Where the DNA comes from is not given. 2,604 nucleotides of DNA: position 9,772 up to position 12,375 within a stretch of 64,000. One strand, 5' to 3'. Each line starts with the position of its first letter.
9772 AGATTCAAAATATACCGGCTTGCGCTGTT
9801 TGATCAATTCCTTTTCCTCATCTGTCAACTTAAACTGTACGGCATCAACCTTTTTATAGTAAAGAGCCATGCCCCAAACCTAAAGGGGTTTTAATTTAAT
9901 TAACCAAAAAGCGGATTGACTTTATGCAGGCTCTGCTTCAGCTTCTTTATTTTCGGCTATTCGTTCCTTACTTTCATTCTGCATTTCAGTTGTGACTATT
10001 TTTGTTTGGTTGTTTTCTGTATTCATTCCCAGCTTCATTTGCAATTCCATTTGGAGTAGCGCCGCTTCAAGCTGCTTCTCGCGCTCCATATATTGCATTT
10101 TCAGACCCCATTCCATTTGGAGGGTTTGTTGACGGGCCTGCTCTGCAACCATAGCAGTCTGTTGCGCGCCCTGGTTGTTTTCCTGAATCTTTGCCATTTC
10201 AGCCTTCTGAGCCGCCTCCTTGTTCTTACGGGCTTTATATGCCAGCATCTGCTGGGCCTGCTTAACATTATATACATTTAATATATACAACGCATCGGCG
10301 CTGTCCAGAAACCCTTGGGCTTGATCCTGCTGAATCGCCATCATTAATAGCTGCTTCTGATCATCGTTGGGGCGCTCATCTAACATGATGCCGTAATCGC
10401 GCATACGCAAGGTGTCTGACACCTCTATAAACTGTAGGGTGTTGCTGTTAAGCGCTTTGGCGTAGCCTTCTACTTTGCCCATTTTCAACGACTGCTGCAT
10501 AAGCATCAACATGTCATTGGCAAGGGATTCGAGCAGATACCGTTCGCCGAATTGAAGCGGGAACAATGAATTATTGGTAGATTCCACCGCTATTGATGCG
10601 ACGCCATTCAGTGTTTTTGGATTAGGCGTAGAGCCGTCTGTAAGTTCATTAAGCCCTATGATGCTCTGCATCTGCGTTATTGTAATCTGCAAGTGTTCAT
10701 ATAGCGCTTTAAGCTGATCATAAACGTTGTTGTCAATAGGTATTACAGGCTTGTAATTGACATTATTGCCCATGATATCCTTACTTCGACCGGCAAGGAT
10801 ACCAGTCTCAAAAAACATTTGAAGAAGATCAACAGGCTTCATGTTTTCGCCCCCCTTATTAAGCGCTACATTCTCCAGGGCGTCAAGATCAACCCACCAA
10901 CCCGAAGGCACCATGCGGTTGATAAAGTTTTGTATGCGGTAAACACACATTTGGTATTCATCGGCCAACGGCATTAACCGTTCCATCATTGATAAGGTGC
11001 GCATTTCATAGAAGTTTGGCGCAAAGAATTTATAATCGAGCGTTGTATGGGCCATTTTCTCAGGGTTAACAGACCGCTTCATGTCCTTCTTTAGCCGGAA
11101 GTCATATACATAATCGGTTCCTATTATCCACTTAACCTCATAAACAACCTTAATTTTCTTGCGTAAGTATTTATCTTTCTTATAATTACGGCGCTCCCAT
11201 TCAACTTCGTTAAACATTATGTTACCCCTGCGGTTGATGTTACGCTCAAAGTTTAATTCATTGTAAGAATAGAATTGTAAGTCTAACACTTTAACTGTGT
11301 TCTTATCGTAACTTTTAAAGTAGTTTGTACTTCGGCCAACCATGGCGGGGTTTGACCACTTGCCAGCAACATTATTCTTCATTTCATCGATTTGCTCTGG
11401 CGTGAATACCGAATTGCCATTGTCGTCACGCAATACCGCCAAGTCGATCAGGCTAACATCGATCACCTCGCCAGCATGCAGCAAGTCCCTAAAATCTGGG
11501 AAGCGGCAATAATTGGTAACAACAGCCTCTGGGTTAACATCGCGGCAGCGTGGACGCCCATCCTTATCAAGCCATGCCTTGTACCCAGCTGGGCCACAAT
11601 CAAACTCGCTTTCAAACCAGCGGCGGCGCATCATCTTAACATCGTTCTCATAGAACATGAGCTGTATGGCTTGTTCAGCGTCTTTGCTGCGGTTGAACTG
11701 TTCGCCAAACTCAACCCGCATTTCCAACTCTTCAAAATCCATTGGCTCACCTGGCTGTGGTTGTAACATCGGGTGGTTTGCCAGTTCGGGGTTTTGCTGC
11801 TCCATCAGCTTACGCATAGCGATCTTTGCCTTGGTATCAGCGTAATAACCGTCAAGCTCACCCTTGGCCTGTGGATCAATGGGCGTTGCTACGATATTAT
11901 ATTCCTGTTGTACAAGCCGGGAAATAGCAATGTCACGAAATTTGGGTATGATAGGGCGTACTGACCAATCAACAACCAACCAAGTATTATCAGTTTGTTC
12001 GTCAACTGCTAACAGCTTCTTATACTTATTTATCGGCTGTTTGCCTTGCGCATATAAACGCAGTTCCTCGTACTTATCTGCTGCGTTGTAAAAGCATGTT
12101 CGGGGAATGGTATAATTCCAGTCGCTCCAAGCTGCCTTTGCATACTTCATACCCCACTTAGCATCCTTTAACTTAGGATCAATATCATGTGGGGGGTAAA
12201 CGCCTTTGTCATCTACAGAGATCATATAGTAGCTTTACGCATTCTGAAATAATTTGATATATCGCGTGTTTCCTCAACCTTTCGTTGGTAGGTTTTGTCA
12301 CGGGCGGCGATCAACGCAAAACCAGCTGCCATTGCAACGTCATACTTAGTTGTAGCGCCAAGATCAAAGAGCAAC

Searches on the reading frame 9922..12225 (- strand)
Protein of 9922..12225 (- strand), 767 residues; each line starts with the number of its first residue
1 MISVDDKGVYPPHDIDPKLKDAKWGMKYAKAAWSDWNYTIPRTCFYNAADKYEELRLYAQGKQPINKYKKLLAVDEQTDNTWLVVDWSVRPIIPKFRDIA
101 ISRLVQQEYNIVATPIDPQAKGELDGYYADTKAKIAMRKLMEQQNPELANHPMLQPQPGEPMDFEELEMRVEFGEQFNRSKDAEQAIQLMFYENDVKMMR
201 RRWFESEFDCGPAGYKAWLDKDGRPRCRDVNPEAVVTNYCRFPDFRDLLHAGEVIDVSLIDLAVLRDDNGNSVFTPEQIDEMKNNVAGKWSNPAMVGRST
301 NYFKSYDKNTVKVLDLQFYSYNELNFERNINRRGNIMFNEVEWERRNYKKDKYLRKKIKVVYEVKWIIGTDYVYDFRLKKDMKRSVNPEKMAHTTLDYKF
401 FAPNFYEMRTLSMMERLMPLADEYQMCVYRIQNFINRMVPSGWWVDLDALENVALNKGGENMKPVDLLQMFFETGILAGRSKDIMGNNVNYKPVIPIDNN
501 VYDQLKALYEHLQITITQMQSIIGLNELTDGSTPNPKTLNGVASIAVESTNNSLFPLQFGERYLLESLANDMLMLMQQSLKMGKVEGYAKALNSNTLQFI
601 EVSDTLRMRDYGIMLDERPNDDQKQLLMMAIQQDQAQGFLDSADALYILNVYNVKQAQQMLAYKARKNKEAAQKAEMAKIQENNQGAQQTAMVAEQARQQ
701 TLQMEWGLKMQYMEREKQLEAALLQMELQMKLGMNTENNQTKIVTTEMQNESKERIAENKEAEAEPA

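Call 58: search_protein_families(library=phrogs, proteins=[window:9922-12225:-], max_evalue=0.001)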
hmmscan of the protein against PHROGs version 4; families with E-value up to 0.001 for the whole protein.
window:9922-12225:- (767 aa): 1 family
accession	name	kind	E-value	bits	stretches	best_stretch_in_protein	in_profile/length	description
phrog_6547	-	head and packaging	2.8e-64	218.5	1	20-761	20-790/827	portal protein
